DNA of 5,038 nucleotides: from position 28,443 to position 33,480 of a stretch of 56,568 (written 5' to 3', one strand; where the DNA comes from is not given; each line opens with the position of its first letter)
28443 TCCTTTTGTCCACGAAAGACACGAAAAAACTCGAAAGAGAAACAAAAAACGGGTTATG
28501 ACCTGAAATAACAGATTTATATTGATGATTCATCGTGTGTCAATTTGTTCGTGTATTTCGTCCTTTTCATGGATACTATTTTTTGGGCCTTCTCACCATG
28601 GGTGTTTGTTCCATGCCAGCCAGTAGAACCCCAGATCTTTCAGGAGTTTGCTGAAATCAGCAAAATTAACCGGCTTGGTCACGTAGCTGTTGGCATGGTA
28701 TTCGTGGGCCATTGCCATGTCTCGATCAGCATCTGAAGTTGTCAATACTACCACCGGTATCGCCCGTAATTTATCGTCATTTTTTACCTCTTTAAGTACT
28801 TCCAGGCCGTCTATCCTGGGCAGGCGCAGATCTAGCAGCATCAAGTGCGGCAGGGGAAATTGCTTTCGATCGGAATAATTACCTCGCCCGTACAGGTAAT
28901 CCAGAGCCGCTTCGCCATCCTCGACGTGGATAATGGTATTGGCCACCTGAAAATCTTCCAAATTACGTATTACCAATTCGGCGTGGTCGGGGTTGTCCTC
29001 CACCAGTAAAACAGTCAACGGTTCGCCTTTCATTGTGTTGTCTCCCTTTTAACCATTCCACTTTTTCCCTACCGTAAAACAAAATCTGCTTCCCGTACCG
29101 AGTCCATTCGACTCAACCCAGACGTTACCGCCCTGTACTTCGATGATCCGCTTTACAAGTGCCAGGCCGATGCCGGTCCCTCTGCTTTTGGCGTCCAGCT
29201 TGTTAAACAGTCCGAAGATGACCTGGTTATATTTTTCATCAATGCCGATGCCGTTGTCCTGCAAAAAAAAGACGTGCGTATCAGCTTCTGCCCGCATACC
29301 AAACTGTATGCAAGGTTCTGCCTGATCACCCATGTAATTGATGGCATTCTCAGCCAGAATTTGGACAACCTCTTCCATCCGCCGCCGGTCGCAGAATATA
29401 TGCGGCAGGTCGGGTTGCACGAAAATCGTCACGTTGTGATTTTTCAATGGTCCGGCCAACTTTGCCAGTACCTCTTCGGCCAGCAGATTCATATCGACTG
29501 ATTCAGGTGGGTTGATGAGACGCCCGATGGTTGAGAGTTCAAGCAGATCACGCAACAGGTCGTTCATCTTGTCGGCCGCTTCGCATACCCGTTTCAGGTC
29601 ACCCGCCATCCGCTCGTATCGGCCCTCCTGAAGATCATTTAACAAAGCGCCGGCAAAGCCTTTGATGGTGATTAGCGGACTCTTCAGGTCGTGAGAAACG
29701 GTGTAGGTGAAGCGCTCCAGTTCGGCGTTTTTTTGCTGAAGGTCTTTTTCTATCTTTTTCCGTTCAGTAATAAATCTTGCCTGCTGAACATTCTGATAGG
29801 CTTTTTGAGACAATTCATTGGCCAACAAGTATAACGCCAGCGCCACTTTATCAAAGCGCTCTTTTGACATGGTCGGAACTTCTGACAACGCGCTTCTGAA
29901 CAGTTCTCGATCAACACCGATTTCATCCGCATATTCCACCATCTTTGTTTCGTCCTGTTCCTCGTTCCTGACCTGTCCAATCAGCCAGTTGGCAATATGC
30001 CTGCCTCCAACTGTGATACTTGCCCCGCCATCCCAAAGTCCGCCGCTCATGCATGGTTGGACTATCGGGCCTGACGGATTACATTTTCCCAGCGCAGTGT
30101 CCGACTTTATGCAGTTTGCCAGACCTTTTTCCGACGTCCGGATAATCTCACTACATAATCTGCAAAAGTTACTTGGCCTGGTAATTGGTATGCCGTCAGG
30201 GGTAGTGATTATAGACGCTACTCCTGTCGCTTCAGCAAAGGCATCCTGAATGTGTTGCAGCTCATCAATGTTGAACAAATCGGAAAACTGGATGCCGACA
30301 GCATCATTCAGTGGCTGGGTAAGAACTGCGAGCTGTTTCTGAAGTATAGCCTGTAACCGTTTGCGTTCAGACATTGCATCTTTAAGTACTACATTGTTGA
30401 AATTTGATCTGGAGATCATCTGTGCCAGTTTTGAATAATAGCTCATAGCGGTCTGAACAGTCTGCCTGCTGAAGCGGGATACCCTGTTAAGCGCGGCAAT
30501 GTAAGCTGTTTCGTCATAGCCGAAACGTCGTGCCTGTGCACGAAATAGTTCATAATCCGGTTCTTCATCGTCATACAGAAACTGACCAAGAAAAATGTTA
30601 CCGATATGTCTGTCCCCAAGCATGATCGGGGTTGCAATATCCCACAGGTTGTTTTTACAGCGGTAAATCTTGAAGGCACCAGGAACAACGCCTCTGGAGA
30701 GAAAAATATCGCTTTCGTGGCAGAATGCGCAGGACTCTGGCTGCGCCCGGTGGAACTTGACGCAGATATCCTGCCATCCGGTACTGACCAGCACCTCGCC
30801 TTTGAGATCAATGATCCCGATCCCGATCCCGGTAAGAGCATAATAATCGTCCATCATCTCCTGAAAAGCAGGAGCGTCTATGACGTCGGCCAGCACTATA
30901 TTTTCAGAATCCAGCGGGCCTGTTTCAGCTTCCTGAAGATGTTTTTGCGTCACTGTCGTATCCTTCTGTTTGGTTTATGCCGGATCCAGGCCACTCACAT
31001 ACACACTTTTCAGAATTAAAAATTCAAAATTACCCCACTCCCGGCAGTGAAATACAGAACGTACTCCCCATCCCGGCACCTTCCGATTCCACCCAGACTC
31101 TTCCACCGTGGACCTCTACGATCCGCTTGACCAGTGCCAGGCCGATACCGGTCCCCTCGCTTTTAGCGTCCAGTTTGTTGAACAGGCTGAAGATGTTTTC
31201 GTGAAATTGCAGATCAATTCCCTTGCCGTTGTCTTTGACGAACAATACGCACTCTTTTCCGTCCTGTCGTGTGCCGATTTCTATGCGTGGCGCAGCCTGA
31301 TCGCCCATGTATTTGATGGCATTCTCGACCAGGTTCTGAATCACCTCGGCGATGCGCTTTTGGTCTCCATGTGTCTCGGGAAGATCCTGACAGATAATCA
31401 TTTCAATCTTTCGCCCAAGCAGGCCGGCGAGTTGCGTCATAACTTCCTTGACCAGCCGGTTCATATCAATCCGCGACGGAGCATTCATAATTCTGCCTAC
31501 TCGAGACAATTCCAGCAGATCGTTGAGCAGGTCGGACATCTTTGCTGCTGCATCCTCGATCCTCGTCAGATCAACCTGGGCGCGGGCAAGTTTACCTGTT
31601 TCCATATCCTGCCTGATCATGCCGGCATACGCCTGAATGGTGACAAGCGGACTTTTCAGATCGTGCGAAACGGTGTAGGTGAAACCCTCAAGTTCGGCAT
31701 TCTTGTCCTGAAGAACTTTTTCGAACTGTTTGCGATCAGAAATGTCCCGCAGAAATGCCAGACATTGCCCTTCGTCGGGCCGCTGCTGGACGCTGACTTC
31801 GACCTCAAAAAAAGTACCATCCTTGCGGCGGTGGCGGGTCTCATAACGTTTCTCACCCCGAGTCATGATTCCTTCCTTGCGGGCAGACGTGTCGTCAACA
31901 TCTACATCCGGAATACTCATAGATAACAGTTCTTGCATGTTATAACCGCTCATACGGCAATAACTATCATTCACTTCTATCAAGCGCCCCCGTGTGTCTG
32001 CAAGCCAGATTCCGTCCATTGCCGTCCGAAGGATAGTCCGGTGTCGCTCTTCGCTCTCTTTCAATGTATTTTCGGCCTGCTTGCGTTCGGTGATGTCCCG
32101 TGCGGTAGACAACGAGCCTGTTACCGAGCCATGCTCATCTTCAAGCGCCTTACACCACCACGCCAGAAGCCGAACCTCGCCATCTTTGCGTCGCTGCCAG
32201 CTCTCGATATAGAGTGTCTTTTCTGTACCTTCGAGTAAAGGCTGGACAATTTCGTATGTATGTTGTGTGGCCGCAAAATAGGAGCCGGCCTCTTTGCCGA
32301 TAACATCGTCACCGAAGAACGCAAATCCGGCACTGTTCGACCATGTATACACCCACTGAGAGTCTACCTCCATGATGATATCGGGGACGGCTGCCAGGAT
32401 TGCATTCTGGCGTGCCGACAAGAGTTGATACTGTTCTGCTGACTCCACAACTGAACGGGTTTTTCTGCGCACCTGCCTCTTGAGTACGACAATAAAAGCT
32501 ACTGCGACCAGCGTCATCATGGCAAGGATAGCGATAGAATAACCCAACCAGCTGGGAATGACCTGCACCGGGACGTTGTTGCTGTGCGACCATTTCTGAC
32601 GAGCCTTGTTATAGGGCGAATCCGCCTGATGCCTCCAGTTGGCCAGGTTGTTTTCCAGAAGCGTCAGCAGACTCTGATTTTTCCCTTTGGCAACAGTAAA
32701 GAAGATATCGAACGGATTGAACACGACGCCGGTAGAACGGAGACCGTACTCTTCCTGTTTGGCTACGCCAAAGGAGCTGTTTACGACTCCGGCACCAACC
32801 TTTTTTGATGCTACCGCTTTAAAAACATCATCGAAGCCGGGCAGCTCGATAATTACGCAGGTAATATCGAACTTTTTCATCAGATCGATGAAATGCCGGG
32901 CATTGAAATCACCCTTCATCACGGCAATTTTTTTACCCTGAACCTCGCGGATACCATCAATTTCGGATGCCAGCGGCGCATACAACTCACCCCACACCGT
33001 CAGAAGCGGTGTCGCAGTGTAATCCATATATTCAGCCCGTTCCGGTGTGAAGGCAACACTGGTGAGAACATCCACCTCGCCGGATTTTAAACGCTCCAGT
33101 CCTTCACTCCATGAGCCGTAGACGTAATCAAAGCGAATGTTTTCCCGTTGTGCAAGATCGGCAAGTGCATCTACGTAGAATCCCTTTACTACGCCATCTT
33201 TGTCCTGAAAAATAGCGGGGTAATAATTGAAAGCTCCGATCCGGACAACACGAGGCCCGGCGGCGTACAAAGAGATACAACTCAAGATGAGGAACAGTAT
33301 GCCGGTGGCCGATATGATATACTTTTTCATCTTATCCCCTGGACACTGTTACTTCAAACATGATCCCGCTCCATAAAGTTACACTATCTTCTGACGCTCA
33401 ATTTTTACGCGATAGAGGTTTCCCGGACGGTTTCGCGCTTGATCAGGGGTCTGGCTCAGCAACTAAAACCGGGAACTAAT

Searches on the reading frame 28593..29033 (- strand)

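Call 13: search_protein_families(library=pfam, proteins=[window:28593-29033:-], max_evalue=0.001)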
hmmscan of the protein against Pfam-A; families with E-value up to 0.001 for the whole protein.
window:28593-29033:- (146 aa): 1 family
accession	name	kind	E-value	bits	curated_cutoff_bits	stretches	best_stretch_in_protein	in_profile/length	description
PF00072.30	Response_reg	-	1.3e-18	67.7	30.2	1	8-130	1-109/111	Response regulator receiver domain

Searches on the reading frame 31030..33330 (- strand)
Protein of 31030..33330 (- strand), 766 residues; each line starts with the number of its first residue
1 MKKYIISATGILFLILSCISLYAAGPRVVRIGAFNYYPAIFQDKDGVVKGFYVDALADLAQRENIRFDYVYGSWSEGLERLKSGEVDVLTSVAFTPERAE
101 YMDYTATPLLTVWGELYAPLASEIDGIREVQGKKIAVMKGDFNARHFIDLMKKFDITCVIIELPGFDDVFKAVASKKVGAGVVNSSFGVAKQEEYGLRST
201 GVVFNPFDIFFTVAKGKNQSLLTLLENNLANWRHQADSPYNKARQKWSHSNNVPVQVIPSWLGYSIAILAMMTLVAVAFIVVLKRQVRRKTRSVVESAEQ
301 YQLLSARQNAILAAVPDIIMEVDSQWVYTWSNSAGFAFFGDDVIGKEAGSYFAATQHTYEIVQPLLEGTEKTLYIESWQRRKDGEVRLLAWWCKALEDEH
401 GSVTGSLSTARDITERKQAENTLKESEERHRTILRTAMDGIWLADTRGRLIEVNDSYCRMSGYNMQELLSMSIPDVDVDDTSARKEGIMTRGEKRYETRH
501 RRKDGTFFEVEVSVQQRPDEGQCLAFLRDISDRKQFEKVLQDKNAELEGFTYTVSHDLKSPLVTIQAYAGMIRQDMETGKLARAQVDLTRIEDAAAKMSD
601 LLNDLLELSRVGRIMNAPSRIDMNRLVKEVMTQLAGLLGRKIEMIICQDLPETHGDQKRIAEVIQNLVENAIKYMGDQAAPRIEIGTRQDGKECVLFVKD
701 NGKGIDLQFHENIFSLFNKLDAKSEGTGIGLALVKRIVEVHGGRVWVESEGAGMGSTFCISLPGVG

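Call 13: search_protein_families(library=pfam, proteins=[window:31030-33330:-], max_evalue=0.001)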
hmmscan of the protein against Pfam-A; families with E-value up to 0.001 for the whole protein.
window:31030-33330:- (766 aa): 8 families
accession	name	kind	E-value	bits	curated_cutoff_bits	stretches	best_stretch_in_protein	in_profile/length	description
PF02518.31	HATPase_c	-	8.5e-25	87.8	26.4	1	655-763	1-108/111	Histidine kinase-, DNA gyrase B-, and HSP90-like ATPase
PF00989.32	PAS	-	1.5e-16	60.8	22.6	1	430-530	3-113/113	PAS fold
PF13426.13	PAS_9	-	2.6e-15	57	27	1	439-532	2-103/103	PAS domain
PF00497.25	SBP_bac_3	-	2.3e-14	53.7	26.4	1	35-247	8-129/132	Bacterial extracellular solute-binding proteins, family 3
PF13188.13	PAS_8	-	6.8e-12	45.3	21.8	1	428-480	1-51/65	PAS domain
PF00512.31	HisKA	-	3.3e-10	40.3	26.9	1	548-611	3-63/66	His Kinase A (phospho-acceptor) domain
PF08448.16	PAS_4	-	7.3e-10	39.5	23.1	1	313-418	2-110/110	PAS fold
PF08447.18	PAS_3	-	0.00043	20.9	25.6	0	451-523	2-82/89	PAS fold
